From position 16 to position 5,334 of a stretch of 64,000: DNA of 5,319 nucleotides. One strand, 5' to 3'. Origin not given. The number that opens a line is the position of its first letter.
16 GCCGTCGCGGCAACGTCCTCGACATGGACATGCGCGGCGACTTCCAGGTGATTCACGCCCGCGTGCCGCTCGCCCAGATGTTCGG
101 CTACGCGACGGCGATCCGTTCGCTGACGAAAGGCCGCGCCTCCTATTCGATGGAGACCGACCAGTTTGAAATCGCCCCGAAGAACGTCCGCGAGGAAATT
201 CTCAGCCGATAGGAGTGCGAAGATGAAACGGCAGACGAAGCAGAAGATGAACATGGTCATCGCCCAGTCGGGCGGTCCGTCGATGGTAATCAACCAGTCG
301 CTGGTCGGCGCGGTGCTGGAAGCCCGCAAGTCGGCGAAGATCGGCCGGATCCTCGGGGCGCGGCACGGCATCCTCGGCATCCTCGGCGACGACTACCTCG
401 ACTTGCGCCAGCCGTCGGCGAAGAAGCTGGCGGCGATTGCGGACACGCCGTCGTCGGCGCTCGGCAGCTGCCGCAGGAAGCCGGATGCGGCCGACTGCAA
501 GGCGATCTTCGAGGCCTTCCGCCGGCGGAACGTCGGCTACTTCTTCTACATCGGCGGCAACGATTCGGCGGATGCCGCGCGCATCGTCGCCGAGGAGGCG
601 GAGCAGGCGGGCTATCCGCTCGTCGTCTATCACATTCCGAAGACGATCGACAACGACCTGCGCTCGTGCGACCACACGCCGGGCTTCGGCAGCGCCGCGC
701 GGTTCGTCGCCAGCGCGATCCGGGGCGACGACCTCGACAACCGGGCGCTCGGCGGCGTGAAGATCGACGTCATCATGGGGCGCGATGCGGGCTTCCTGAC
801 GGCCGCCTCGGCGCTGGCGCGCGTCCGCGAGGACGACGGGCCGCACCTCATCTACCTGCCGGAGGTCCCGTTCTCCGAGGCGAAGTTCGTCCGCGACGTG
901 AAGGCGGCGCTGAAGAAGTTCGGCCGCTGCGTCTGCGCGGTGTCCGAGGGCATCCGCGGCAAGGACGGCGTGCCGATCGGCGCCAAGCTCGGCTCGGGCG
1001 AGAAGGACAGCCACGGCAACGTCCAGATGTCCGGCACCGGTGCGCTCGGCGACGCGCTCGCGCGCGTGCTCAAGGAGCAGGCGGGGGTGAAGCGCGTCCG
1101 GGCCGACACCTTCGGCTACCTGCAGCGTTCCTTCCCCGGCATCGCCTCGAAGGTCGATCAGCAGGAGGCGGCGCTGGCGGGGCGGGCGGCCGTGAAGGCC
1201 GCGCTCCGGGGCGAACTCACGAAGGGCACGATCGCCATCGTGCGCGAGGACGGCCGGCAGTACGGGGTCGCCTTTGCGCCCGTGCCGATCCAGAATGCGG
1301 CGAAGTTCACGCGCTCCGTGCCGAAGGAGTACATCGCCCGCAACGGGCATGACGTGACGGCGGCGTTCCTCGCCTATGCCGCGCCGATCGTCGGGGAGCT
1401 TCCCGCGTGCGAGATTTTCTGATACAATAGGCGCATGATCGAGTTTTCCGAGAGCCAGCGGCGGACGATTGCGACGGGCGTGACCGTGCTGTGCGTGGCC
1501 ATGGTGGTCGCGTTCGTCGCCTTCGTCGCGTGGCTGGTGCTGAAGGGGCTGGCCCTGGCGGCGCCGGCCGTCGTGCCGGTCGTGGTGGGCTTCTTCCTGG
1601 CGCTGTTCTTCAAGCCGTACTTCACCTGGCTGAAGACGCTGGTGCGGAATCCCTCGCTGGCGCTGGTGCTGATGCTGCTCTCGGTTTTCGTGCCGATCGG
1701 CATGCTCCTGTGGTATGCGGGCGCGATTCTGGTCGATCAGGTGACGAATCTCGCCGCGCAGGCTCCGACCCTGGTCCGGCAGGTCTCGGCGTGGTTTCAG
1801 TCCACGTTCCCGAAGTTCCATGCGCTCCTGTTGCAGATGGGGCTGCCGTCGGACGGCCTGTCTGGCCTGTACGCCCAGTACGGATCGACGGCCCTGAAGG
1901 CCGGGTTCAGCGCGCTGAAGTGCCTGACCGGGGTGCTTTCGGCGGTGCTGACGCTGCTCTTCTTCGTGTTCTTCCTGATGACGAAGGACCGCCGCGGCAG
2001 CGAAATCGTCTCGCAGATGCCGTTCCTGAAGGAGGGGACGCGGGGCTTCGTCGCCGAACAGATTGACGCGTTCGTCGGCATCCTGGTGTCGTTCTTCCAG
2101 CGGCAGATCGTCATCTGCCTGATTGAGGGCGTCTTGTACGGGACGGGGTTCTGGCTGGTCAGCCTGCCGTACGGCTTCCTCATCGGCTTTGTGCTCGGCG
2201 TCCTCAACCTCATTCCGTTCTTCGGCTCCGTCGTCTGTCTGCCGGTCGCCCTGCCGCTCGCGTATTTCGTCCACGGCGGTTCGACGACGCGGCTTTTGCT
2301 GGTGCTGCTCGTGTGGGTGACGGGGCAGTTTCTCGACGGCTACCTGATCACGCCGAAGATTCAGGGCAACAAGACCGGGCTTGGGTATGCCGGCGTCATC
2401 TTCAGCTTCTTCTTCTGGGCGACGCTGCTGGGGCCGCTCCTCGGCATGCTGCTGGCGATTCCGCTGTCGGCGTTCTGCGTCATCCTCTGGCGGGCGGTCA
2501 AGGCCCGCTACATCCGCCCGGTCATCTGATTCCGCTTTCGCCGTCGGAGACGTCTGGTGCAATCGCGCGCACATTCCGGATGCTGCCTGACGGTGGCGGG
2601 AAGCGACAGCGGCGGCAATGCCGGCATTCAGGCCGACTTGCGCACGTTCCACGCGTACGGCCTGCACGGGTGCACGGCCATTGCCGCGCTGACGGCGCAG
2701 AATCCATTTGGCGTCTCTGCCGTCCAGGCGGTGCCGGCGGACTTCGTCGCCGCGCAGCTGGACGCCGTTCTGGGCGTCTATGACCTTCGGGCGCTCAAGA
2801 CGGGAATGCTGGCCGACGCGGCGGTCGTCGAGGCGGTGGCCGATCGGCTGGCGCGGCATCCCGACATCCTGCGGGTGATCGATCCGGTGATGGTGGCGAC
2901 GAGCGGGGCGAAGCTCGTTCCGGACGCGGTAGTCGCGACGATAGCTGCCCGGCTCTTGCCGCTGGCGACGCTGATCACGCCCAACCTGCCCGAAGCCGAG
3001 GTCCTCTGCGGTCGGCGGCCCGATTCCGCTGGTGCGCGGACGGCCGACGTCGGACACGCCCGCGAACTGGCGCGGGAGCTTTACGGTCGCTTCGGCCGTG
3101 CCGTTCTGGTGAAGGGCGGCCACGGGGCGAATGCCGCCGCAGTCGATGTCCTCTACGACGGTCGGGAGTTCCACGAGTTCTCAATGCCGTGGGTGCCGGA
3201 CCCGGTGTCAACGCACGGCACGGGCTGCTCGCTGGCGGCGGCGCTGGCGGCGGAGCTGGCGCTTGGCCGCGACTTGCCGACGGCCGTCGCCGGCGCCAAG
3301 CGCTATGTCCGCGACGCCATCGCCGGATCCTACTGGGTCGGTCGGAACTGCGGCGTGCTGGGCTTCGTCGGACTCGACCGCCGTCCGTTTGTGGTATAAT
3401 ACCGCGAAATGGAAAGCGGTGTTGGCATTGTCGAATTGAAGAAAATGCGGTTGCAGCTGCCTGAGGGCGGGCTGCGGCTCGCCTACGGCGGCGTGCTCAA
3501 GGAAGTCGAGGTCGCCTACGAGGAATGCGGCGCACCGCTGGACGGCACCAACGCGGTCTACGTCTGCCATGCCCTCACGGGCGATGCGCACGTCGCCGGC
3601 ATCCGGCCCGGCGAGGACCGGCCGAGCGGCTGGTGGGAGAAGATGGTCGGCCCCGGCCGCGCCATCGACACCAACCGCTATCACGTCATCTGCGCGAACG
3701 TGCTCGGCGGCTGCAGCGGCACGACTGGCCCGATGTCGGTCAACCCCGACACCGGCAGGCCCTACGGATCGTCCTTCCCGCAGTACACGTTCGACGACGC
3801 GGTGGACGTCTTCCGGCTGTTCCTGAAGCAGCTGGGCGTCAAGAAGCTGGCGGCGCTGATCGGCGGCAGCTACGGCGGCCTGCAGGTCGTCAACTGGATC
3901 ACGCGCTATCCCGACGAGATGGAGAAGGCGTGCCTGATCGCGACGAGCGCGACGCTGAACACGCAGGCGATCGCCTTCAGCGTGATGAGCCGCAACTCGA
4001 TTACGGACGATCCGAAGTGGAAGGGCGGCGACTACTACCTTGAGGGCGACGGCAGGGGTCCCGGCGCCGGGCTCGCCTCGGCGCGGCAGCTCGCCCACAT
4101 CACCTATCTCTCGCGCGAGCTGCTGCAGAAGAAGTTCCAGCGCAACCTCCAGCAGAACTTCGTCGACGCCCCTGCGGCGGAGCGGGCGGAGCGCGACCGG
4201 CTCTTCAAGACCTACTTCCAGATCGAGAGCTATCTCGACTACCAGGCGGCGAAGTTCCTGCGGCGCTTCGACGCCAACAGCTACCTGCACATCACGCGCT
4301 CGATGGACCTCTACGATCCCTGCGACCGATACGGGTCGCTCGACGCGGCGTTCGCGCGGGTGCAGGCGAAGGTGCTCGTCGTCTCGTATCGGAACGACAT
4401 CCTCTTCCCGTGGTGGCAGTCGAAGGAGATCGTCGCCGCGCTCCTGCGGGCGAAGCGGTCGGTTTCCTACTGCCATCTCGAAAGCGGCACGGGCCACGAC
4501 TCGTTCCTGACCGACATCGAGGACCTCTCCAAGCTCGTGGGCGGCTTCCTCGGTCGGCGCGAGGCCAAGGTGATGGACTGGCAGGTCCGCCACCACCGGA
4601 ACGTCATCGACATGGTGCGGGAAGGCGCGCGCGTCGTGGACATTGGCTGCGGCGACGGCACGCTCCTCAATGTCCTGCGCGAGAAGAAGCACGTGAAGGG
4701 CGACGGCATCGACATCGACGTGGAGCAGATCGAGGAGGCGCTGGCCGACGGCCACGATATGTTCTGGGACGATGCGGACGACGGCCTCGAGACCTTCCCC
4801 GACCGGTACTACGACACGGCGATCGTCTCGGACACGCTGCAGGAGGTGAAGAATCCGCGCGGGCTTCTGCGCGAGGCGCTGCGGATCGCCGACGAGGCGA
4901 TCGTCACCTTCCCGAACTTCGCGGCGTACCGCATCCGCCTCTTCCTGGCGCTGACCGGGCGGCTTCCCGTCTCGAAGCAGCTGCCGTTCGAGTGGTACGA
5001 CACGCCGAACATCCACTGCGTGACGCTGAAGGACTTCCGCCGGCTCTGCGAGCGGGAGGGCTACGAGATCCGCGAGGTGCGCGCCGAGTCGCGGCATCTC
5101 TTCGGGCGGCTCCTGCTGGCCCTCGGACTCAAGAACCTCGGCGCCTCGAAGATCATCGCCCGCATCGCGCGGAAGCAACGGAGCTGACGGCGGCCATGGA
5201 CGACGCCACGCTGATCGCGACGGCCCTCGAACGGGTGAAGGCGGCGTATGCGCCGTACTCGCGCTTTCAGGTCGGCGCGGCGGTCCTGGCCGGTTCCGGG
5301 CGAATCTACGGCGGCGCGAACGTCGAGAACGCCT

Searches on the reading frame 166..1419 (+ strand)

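Call 11: search_protein_families(library=pfam, proteins=[window:166-1419:+], max_evalue=0.00001)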
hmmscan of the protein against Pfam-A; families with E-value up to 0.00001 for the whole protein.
window:166-1419:+ (418 aa): 1 family
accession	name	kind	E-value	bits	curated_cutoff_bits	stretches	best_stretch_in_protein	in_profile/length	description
PF00365.25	PFK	-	1.4e-44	152.9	30.9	1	30-345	2-276/277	Phosphofructokinase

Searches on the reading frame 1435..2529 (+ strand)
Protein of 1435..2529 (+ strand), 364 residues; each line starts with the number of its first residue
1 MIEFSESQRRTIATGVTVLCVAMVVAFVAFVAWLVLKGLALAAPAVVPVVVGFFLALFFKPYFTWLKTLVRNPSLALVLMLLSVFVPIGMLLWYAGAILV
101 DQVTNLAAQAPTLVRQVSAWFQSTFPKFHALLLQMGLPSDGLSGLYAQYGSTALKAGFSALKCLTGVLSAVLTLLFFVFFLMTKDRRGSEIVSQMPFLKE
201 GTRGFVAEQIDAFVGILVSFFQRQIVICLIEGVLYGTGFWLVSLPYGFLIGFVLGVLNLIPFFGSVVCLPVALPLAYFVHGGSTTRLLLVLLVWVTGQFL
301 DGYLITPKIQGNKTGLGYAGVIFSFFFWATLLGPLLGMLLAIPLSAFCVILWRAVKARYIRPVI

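Call 11: search_protein_families(library=pfam, proteins=[window:1435-2526:+], max_evalue=0.00001)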
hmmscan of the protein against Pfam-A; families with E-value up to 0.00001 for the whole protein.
window:1435-2526:+ (364 aa): 1 family
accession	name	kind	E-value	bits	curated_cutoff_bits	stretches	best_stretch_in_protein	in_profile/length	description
PF01594.21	AI-2E_transport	-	4.3e-41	141.6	34.3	1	24-352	11-323/327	AI-2E family transporter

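Call 30: find_encoding_contigs(protein=window:1435-2529:+, flank=10000, max_places=3)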
Protein window:1435-2529:+ (364 aa): 4 contigs read that carry it; 3 places shown.
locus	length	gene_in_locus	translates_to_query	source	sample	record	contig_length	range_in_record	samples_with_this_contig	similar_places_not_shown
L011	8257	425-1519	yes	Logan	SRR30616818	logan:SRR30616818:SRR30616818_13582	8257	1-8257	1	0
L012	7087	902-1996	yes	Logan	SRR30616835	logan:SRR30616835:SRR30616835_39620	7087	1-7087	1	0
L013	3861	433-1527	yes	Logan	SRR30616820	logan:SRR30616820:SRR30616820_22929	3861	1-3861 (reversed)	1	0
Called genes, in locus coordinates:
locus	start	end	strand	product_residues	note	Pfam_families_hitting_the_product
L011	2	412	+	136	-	?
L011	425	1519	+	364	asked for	PF01594:AI-2E_transport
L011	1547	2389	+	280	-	PF08543:Phos_pyr_kin, PF00294:PfkB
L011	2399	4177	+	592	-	PF00561:Abhydrolase_1, PF12697:Abhydrolase_6 (weak), PF13489:Methyltransf_23, PF07021:MetW, PF13847:Methyltransf_31 (weak), PF08241:Methyltransf_11 (weak), PF08242:Methyltransf_12 (weak), PF13649:Methyltransf_25 (weak)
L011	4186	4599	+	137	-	PF00383:dCMP_cyt_deam_1, PF08211:dCMP_cyt_deam_2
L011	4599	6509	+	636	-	PF01807:Zn_ribbon_DnaG, PF08275:DNAG_N, PF01751:Toprim (weak), PF13155:Toprim_2, PF13362:Toprim_3 (faint), PF13662:Toprim_4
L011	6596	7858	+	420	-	PF00109:ketoacyl-synt, PF00108:Thiolase_N (weak), PF02801:Ketoacyl-synt_C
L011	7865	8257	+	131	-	?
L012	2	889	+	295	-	?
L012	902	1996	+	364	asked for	PF01594:AI-2E_transport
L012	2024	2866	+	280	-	PF08543:Phos_pyr_kin, PF00294:PfkB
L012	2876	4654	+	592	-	PF00561:Abhydrolase_1, PF12697:Abhydrolase_6 (weak), PF13489:Methyltransf_23, PF07021:MetW, PF13847:Methyltransf_31 (weak), PF08241:Methyltransf_11 (weak), PF08242:Methyltransf_12 (weak), PF13649:Methyltransf_25 (weak)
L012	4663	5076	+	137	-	PF00383:dCMP_cyt_deam_1, PF08211:dCMP_cyt_deam_2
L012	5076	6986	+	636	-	PF01807:Zn_ribbon_DnaG, PF08275:DNAG_N, PF01751:Toprim (weak), PF13155:Toprim_2, PF13362:Toprim_3 (faint), PF13662:Toprim_4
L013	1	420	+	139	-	?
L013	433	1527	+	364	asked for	PF01594:AI-2E_transport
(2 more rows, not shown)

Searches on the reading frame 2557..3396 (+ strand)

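Call 11: search_protein_families(library=pfam, proteins=[window:2557-3396:+], max_evalue=0.00001)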
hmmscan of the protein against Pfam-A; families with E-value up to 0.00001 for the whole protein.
window:2557-3396:+ (280 aa): 2 families
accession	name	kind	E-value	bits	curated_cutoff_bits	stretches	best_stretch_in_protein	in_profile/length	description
PF08543.17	Phos_pyr_kin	-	4.9e-78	262.3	27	1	17-266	1-243/246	Phosphomethylpyrimidine kinase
PF00294.29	PfkB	-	1.4e-08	34.9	25.8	1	104-247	160-282/302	pfkB family carbohydrate kinase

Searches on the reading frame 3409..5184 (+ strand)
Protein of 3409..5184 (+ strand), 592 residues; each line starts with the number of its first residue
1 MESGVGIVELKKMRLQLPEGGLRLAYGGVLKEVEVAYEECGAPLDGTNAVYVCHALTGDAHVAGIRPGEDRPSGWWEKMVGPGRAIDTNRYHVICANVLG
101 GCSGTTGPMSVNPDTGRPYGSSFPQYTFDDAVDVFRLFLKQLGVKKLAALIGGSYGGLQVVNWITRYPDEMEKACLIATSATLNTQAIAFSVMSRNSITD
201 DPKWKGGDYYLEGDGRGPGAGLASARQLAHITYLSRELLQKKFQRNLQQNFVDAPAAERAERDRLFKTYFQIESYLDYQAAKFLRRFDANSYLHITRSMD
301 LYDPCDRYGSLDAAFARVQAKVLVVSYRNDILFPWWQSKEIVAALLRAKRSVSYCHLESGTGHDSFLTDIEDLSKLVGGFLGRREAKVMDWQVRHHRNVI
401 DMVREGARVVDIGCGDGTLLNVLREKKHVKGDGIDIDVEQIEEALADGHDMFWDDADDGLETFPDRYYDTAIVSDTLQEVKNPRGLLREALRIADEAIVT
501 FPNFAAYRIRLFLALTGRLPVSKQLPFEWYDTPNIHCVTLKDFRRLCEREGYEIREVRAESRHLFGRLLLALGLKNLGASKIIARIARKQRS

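Call 11: search_protein_families(library=pfam, proteins=[window:3409-5184:+], max_evalue=0.00001)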
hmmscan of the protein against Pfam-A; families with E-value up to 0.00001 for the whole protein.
window:3409-5184:+ (592 aa): 8 families
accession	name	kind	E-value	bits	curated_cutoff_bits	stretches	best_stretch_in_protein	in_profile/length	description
PF07021.18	MetW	-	8.6e-56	189.1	21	1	396-556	4-164/193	Methionine biosynthesis protein MetW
PF00561.26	Abhydrolase_1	-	5.8e-21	75.7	25.8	1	49-368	2-243/245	alpha/beta hydrolase fold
PF13489.12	Methyltransf_23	-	5.8e-15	55.8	27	1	404-556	21-163/164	Methyltransferase domain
PF08242.18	Methyltransf_12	-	2.5e-07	31.8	30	1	410-492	1-90/98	Methyltransferase domain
PF08241.18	Methyltransf_11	-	2.6e-07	31.6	21.2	1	410-493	1-86/95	Methyltransferase domain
PF13847.12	Methyltransf_31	-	4.2e-07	30.2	27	1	405-495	3-102/145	Methyltransferase domain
PF12697.13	Abhydrolase_6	-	6.5e-07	30.7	26.3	1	117-367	38-208/217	Alpha/beta hydrolase family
PF13649.12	Methyltransf_25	-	2.8e-06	28.4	27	1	409-493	1-92/97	Methyltransferase domain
